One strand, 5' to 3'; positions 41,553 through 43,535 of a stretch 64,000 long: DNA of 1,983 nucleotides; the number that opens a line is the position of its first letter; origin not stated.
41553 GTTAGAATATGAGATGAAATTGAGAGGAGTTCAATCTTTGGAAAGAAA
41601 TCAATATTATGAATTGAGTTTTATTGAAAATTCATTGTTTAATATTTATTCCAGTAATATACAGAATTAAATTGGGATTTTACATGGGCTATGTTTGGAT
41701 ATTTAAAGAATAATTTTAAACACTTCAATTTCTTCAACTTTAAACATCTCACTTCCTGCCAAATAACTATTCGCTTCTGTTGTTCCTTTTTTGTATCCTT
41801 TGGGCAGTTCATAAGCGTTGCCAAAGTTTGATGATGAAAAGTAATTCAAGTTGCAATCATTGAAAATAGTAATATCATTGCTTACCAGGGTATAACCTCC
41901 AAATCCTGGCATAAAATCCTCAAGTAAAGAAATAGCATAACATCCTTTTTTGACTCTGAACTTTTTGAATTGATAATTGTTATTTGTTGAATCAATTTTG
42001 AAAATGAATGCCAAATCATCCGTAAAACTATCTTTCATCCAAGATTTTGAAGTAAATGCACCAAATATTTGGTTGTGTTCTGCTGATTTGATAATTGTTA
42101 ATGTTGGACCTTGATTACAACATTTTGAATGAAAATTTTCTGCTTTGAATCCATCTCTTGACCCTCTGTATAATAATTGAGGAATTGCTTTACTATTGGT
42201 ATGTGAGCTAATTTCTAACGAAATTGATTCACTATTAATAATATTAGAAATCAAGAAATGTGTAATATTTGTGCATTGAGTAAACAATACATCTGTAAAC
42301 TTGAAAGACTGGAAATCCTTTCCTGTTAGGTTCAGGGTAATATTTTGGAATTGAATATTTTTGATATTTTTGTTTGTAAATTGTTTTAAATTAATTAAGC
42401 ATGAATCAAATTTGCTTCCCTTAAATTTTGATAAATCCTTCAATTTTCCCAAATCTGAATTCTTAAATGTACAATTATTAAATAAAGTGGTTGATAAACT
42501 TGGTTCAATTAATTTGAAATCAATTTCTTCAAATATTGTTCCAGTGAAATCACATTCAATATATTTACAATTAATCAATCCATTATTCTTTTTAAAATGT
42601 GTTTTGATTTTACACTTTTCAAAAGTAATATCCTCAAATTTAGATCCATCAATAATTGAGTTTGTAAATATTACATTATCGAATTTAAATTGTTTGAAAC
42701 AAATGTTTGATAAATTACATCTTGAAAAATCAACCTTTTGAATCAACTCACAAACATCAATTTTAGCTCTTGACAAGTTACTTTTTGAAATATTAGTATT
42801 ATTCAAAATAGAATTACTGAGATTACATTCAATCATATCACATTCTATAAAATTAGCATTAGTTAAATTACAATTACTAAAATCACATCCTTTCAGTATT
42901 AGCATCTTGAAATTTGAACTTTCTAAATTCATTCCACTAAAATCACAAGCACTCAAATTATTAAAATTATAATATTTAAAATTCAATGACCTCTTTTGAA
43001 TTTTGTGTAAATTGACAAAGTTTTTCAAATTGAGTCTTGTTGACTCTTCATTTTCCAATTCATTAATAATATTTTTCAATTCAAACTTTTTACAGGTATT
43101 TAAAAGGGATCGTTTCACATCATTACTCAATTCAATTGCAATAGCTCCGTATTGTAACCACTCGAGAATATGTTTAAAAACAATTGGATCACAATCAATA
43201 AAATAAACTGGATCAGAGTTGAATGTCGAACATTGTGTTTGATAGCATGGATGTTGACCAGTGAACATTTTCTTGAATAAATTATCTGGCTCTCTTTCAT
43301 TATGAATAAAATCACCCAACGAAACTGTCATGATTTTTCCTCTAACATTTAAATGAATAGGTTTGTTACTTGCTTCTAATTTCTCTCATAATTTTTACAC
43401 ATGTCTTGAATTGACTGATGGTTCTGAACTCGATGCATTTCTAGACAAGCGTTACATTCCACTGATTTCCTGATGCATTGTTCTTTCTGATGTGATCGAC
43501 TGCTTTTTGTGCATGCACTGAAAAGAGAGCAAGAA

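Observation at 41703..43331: Unusual fusion: T1-type BTB + long pentapeptide-repeat solenoid + C-terminal TLDc domain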

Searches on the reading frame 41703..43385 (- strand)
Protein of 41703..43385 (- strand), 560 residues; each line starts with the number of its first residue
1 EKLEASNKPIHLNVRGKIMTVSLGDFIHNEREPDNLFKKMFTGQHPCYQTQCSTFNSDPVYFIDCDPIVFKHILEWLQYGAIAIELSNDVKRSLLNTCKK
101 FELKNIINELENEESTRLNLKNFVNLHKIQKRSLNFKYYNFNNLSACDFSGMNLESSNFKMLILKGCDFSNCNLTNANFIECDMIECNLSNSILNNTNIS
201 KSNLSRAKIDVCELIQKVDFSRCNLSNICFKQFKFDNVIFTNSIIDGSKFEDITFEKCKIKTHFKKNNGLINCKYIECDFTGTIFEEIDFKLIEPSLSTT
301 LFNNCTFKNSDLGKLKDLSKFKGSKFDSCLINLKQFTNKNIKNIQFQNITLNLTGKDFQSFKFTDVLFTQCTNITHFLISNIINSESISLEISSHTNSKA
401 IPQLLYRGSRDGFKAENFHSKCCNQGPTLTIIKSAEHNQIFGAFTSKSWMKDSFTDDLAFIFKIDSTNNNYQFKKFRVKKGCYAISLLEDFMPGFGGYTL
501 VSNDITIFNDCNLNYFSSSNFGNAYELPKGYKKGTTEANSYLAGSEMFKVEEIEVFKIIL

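Call 3: search_protein_families(library=pfam, proteins=[window:41703-43331:-], max_evalue=1)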
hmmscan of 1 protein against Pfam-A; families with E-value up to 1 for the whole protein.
window:41703-43331:- (542 aa): 7 families
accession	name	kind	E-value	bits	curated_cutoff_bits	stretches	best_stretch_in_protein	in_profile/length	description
PF07534.22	TLD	-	9.6e-22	78.1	24.5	1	365-540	7-169/170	TLDc domain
PF13599.13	Pentapeptide_4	-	3.6e-20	72.2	38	5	146-213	3-69/78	Pentapeptide repeat region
PF00805.28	Pentapeptide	-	7.6e-17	61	20.2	3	154-190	1-37/40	Pentapeptide repeats (8 copies)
PF13576.12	Pentapeptide_3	-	8.6e-09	35.9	27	2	146-180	6-43/48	Pentapeptide repeats (9 copies)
PF02214.28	BTB_2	-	0.00078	20.2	21.4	1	13-76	19-77/94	BTB/POZ domain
PF23894.2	LD_SV2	-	0.029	15.2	29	2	203-267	28-92/92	SV2A/B/C luminal domain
PF22727.1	NCH2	-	0.045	14.3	27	0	238-276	57-95/96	NACHT C-terminal Helical domain 2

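Call 4: search_solved_structures(query=window:41703-43331:-, max_evalue=1, show_alignments=3)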
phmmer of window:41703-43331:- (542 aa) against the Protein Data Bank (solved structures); distinct sequences matched with E-value up to 1: 33.
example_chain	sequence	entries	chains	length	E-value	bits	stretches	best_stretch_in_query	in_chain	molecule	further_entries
4yfo_A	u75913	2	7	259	9.4e-12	47.5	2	91-191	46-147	beta1_ex1 | 6beta1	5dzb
5dra_A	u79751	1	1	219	2.7e-10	42.7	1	91-221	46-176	3beta1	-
4yc5_A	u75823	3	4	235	6.6e-10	41.4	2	91-191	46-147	beta1 | beta1 protein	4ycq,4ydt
4yei_A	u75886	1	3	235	2.8e-09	39.4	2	91-190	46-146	beta1mut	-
5di5_A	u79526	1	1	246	5.6e-09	38.4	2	125-197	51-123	beta1 t801 loop variant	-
5dqa_A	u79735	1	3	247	9.6e-09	37.6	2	125-198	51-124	t3284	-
5dn0_A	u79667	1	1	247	1.6e-08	36.8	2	93-196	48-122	beta1 t1555 loop variant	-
2bm4_A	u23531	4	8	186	3.5e-08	35.7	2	126-167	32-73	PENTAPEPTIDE REPEAT FAMILY PROTEIN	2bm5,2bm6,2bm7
5dns_A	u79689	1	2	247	5.4e-08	35.1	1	124-198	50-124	t1428 beta1 loop design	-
9ngw_A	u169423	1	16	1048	1.1e-07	34.2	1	123-212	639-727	IcmE (DotG)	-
7muc_AG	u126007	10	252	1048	1.1e-07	34.1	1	123-212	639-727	IcmE protein | IcmE (DotG)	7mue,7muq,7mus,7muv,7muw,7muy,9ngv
2j8k_A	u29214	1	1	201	2.7e-07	32.8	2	125-193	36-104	NP275-NP276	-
2xt4_A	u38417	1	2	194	4.2e-07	32.2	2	115-180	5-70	MCBG-LIKE PROTEIN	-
2xt2_A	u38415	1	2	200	4.5e-07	32.1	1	115-241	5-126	MCBG-LIKE PROTEIN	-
3n90_A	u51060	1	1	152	1.3e-06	30.5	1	125-229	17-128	Thylakoid lumenal 15 kDa protein 1, chloroplastic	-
6r82_A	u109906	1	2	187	0.0063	18.4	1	384-442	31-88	GTPase-activating protein skywalker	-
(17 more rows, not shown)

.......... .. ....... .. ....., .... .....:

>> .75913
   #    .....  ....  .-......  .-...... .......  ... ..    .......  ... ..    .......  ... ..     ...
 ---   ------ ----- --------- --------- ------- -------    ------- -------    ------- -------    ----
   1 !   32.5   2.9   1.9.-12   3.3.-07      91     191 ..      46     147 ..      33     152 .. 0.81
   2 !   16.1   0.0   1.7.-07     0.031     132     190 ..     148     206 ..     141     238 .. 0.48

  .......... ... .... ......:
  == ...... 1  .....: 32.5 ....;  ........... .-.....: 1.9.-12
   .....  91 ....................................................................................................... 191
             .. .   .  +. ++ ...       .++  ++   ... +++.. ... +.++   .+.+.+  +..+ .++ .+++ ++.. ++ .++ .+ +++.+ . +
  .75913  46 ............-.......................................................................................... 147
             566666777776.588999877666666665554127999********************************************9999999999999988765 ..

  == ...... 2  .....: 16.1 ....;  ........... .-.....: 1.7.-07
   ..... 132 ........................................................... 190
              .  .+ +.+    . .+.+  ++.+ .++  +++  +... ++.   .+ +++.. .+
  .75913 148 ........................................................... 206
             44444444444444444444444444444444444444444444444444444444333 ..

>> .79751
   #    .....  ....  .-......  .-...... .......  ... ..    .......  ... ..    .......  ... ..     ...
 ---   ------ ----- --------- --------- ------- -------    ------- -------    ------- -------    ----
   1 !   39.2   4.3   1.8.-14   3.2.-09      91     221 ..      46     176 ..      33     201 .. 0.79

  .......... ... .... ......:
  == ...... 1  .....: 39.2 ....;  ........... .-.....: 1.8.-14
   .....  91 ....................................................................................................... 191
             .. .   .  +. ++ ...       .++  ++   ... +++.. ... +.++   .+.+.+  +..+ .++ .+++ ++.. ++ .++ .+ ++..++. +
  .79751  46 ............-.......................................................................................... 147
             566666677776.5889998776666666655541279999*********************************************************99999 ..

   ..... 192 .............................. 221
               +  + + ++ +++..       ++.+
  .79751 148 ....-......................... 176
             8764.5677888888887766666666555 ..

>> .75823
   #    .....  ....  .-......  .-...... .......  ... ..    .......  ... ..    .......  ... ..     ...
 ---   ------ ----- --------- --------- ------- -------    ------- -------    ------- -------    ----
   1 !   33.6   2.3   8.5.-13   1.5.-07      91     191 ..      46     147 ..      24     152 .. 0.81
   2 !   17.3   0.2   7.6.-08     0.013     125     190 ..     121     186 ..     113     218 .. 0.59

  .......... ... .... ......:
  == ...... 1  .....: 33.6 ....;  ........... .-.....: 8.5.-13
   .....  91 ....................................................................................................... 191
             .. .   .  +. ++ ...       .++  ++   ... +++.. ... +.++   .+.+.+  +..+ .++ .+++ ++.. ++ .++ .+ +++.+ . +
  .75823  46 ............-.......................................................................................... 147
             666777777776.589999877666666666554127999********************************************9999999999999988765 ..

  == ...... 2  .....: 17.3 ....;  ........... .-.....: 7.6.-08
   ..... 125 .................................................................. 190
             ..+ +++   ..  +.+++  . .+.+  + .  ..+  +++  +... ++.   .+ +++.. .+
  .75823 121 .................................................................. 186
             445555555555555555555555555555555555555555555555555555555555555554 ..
